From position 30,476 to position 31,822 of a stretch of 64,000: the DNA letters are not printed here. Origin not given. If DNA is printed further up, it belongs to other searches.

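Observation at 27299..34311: Six-gene translationally coupled alpha-glucan block with unusual accessory enzymes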

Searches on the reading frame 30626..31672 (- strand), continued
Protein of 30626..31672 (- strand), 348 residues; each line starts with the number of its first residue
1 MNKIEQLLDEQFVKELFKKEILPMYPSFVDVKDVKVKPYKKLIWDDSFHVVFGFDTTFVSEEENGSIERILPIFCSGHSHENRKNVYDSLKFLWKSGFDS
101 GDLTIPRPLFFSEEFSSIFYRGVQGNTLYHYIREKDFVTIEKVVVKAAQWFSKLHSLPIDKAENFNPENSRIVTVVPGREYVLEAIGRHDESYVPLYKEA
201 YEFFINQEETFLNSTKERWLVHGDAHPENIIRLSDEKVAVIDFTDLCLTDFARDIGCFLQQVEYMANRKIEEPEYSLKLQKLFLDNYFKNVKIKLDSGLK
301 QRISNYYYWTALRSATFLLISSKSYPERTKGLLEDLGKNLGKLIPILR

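Call 23: predict_structure(alignment_id=A1)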
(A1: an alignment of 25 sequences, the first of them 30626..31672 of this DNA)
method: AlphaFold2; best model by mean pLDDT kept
length: 348 residues; sequences in the alignment: 25
mean_pLDDT: 92.9   pTM: 0.89
mean pLDDT of the five models: 92.9, 87.7, 87.5, 85.9, 84.6
residues with pLDDT >= 90: 278; 70-90: 64; 50-70: 5; < 50: 1
segments of 3 or more residues with pLDDT < 50: none
pLDDT, mean of each block of 10 residues (from residue 1): 93 98 95 96 92 97 91 92 89 94 96 95 94 98 98 94 81 70 88 94 94 93 91 96 89 97 95 96 98 96 97 91 84 94 97
secondary structure, 60 per line:
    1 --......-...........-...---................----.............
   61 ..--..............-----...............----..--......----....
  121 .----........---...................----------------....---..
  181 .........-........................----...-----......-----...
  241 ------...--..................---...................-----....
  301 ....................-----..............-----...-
elements in order: H3-8 H10-20 E28-43 E48-62 E65-78 H84-98 E107-112 E117-121 H128-133 H137-155 H172-175 H179-189 H191-214 E219-221 E230-232 E238-240 E247-249 H252-269 H273-291 H297-320 H326-339

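Call 28: fold_search(model_id=the predicted structure, library=pdb)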
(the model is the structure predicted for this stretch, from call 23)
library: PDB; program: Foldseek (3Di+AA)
matches with E <= 10: 1839; with E <= 0.001: 392
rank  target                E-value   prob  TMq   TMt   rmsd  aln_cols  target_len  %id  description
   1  4n57_A                7.3e-10  1.00  0.49  0.55   7.5       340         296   14  Crystal structure of aminoglycoside phosphotransferase APH(2'')-IVa ADP complex (released 2014-12-17)
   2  8zic                  7.7e-10  1.00  0.57  0.55   6.0       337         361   16  Structure complex of 4-hydroxytryptamine kinase PsiK complexed with Mg2+ and Tryptamine (released 2025-04-02)
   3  4n57_B                7.7e-10  1.00  0.51  0.58   6.7       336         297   13  Crystal structure of aminoglycoside phosphotransferase APH(2'')-IVa ADP complex (released 2014-12-17)
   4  3sg8_A                1.4e-09  1.00  0.47  0.54   7.9       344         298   14  Crystal Structure of Aminoglycoside-2''-Phosphotransferase Type IVa Tobramycin Complex (released 2011-06-29)
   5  9qow_A                2.6e-09  1.00  0.47  0.53   7.7       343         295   15  APH(2'')-IVa with an inhibitor (released 2025-11-19)
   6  6cd7_B                2.8e-09  1.00  0.45  0.51   8.2       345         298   14  Crystal structure of APH(2")-IVa in complex with plazomicin (released 2018-02-28)
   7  4dtb_B                2.9e-09  1.00  0.46  0.53   8.1       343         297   14  Crystal Structure of F95Y Aminoglycoside-2''-Phosphotransferase Type IVa in Complex with Guanosine (released 2012-03-07)
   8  9eto_A                3.2e-09  1.00  0.57  0.55   6.5       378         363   16  PsiK from Psilocybe cubensis (released 2024-11-06)
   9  9qns_A                3.2e-09  1.00  0.48  0.54   7.5       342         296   14  APH(2'')-IVa with a fragment (released 2026-02-11)
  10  3hav_A                3.4e-09  1.00  0.53  0.60   8.1       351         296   13  Structure of the streptomycin-ATP-APH(2")-IIa ternary complex (released 2009-11-17)
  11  5c4k_B                3.6e-09  1.00  0.50  0.57   7.3       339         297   14  APH(2")-IVa in complex with GET (G418) at room temperature (released 2016-02-03)
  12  9fsg_B                4.2e-09  1.00  0.62  0.59   6.3       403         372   13  25-hydroxy steroid kinase (25-HSK) + 25-OH-cholest-1,4-diene-3-one (released 2026-01-14)
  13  4dca                  4.9e-09  1.00  0.49  0.55   7.0       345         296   14  Crystal structure of aminoglycoside phosphotransferase APH(2'')-Ib, ADP-bound (released 2012-02-01)
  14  9dk2_A                5.1e-09  1.00  0.58  0.59   7.3       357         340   15  Lexapeptide dehydratase complex LxmKY, ATP bound (released 2024-12-04)
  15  4dfb_A                5.1e-09  1.00  0.47  0.53   7.9       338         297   15  Crystal structure of aminoglycoside phosphotransferase aph(2")-id/aph(2")-iva in complex with kanamycin (released 2012-02-08)
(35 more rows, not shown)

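Call 30: search_protein_families(library=pfam, proteins=[L001:12519-13730:-], max_evalue=0.01)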
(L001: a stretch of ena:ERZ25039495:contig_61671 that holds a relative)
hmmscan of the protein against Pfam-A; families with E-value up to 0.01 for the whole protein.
L001:12519-13730:- (403 aa): 0 families

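Call 47: search_protein_representatives(alignment_id=A1)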
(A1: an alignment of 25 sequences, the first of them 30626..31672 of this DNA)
Query: 25 sequences, 341 profile positions. Proteins with E-value up to 0.001 (for the whole library): 851; up to 1e-10: 336; up to 1e-30: 102. The best 150 are listed.
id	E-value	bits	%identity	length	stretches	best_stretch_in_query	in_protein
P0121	2.3e-144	497.1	-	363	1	2-340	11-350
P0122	4.3e-136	469.9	-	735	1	1-336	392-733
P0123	6.2e-135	466.1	-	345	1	1-337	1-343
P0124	1.4e-129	448.4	-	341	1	1-339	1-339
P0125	1.4e-125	435.3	-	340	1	1-338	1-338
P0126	9.3e-124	429.4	-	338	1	1-338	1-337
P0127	2.2e-123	428.1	-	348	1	1-339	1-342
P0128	3.8e-121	420.8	-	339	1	2-338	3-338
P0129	3.6e-120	417.6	-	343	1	1-334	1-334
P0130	6.8e-120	416.6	-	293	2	1-194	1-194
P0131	8.9e-120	416.3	-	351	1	1-339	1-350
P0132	1.0e-119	416.1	-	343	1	1-337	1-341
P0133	8.5e-119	413.0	-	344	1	2-337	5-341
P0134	9.5e-119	412.9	-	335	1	1-337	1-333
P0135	1.2e-117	409.3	-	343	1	2-340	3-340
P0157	2.4e-78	280.0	-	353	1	6-336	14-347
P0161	1.6e-72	260.9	-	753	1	4-338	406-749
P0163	5.7e-68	245.9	-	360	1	25-321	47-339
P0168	2.0e-63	231.0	-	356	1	2-325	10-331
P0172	1.9e-59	217.9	-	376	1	38-323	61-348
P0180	9.1e-53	196.0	-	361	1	2-318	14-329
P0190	2.1e-45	171.8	-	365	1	4-320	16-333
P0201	1.0e-40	156.3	-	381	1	3-317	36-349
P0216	1.5e-34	136.1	-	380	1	4-319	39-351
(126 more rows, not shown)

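Call 49: list_cluster_members(proteins=[P0122, P0161, P0157, P0163, P0168, P0172, P0180, P0190, P0201, P0216])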
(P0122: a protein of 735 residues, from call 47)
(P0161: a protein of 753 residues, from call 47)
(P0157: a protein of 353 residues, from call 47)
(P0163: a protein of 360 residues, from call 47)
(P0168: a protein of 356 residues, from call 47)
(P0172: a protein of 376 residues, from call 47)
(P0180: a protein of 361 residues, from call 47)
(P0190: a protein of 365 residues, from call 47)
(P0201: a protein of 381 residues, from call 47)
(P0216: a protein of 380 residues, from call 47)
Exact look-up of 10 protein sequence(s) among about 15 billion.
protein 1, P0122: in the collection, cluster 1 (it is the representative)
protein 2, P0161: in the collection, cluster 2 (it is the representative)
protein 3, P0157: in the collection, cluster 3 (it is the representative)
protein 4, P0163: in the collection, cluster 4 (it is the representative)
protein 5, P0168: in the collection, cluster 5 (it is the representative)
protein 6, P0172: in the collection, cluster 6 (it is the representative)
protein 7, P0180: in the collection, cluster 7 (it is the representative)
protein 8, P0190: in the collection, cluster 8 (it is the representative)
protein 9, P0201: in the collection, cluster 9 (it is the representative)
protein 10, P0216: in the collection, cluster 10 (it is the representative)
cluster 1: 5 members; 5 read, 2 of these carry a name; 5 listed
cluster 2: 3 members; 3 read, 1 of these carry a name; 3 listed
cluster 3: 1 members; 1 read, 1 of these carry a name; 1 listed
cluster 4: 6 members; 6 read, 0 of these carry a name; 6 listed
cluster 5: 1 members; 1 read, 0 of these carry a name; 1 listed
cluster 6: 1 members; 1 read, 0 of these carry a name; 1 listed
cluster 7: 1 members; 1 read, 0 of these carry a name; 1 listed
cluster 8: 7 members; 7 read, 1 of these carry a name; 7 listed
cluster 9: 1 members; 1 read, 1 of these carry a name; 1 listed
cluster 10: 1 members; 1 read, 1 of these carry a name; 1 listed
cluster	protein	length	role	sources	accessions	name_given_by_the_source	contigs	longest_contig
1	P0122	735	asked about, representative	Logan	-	-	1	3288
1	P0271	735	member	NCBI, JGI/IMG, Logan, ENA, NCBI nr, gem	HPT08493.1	MAG TPA: phosphotransferase [bacterium] | phosphotransferase [bacterium]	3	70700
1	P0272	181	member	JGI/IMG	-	thiamine kinase-like enzyme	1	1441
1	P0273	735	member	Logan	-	-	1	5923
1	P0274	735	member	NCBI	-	-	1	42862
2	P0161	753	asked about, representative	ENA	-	-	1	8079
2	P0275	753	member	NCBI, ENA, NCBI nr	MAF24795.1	hypothetical protein CL634_04385 [bacterium] | hypothetical protein [bacterium]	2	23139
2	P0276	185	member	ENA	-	-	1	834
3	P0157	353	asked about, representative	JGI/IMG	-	thiamine kinase-like enzyme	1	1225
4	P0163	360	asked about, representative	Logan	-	-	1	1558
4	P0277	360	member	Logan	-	-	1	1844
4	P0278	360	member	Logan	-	-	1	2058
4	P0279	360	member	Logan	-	-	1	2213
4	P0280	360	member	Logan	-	-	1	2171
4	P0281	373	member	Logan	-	-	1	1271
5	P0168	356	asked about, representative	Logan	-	-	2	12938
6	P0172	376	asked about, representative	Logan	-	-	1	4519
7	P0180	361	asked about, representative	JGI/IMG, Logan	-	-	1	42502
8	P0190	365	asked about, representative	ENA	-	-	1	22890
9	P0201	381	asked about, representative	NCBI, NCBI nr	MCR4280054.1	MAG: aminoglycoside phosphotransferase family protein [Candidatus Komeilibacteria ... | aminoglycoside phosphotransferase family protein [Candidatus Komeilibacteria bacterium]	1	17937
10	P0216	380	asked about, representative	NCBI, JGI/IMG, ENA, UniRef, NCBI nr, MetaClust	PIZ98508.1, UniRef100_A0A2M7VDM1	MAG: hypothetical protein COX77_04275 [Candidatus Komeilibacteria bacterium ... | Aminoglycoside phosphotransferase domain-containing protein n=1 Tax=Candidatus ... | \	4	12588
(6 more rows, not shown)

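Call 50: find_encoding_contigs(protein=P0271, flank=10000, max_places=2)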
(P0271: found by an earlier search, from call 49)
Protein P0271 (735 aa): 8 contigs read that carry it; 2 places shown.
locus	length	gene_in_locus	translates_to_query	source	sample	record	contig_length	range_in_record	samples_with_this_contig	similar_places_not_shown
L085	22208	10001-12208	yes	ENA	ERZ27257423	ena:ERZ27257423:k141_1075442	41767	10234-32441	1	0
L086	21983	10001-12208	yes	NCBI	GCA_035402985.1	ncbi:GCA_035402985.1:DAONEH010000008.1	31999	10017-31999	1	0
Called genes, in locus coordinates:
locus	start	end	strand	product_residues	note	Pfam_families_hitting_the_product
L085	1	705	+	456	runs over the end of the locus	PF13393:tRNA-synt_His, PF00587:tRNA-synt_2b (faint), PF03129:HGTP_anticodon (weak)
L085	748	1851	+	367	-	PF07963:N_methyl (weak), PF09603:Fib_succ_major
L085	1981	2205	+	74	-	PF01165:Ribosomal_S21 (faint)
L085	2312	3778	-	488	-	PF13328:HD_4, PF01966:HD (weak), PF04607:RelA_SpoT, PF02824:TGS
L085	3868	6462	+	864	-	PF18895:T4SS_pilin, PF13205:Big_5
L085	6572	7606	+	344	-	PF00154:RecA_N, PF06745:ATPase (faint), PF08423:Rad51, PF01637:ATPase_2 (weak), PF21096:RecA_C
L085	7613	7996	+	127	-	PF01741:MscL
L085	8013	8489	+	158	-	PF02075:RuvC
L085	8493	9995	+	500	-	PF08323:Glyco_transf_5, PF13439:Glyco_transf_4, PF00534:Glycos_transf_1, PF13692:Glyco_trans_1_4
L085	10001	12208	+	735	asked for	PF03065:Glyco_hydro_57, PF01636:APH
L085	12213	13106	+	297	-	PF02811:PHP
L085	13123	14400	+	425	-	PF07963:N_methyl (weak), PF09603:Fib_succ_major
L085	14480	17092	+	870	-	PF13491:FtsK_4TM, PF17854:FtsK_alpha, PF01580:FtsK_SpoIIIE, PF09397:FtsK_gamma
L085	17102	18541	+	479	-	PF08245:Mur_ligase_M, PF02875:Mur_ligase_C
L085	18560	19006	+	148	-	PF07963:N_methyl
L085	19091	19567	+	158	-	PF07963:N_methyl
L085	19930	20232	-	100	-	PF18291:HU-HIG (weak), PF00216:Bac_DNA_binding, PF14908:HU-CCDC81_euk_1 (weak)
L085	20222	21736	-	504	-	PF12072:RNase_Y_N, PF00013:KH_1, PF22891:KH_PNO1_2nd (weak), PF08668:HDOD (faint), PF01966:HD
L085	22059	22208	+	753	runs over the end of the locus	PF09826:Beta_propel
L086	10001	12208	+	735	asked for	PF03065:Glyco_hydro_57, PF01636:APH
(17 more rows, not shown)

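Call 51: find_encoding_contigs(protein=P0275, flank=10000, max_places=2)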
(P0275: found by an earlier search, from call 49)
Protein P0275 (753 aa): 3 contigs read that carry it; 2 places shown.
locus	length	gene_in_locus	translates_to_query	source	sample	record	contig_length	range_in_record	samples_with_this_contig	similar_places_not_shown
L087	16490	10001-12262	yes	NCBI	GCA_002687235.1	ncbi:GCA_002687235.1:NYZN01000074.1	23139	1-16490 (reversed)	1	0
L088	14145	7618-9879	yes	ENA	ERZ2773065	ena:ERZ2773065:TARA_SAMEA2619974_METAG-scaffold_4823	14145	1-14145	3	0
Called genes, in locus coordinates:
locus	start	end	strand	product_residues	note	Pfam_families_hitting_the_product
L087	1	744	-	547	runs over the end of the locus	-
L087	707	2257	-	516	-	PF13231:PMT_2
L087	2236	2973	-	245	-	PF00535:Glycos_transf_2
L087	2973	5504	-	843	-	PF00535:Glycos_transf_2, PF00884:Sulfatase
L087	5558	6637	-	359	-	PF10432:bact-PGI_C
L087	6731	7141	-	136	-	-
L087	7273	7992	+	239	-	PF20772:TACO1_YebC_N, PF01709:Transcrip_reg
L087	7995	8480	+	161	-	PF02075:RuvC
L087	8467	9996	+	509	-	PF08323:Glyco_transf_5, PF13439:Glyco_transf_4 (faint), PF00534:Glycos_transf_1, PF13692:Glyco_trans_1_4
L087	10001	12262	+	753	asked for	PF03065:Glyco_hydro_57, PF01636:APH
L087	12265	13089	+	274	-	PF14397:ATPgrasp_ST (faint), PF08443:RimK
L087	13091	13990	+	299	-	PF00480:ROK, PF05378:Hydant_A_N (weak)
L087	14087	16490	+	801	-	PF00912:Transgly, PF00905:Transpeptidase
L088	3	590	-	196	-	?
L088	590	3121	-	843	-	PF00535:Glycos_transf_2, PF00884:Sulfatase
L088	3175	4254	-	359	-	PF10432:bact-PGI_C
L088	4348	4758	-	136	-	-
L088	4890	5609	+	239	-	PF20772:TACO1_YebC_N, PF01709:Transcrip_reg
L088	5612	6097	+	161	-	PF02075:RuvC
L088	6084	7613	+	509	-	PF08323:Glyco_transf_5, PF13439:Glyco_transf_4 (faint), PF00534:Glycos_transf_1, PF13692:Glyco_trans_1_4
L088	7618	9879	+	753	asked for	PF03065:Glyco_hydro_57, PF01636:APH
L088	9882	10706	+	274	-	PF14397:ATPgrasp_ST (faint), PF08443:RimK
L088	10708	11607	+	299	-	PF00480:ROK, PF05378:Hydant_A_N (weak)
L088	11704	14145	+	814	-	?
